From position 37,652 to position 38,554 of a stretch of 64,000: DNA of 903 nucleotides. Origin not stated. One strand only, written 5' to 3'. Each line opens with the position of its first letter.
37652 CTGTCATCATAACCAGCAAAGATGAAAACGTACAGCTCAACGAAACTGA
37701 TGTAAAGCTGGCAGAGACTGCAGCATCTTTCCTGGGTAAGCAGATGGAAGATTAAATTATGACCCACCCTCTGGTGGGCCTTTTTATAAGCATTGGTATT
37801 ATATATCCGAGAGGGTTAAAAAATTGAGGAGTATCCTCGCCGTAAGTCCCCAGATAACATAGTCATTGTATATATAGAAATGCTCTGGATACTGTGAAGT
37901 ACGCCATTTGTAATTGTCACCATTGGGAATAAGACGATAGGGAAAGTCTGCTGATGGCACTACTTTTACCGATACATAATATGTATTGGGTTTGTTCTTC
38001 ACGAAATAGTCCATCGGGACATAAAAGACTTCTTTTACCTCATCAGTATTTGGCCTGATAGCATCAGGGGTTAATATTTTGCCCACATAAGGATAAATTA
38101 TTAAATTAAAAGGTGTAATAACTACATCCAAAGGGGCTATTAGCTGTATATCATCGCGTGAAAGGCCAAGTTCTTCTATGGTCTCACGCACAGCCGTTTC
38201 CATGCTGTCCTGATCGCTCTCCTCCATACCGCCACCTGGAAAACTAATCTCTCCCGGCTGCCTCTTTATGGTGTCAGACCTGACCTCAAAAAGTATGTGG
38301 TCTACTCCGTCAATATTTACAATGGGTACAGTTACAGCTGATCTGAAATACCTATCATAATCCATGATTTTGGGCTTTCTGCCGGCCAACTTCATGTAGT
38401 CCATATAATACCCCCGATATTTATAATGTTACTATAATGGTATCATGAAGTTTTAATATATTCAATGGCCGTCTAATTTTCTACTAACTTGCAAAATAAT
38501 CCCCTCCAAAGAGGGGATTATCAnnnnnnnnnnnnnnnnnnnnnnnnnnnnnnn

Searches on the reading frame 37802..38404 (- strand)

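Call 8: search_protein_families(library=pfam, proteins=[window:37802-38404:-])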
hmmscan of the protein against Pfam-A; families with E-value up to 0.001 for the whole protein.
window:37802-38404:- (201 aa): 1 family
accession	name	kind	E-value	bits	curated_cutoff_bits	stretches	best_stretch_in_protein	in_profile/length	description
PF00293.34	NUDIX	-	7.1e-11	42.7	21.1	1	22-134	4-118/134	NUDIX domain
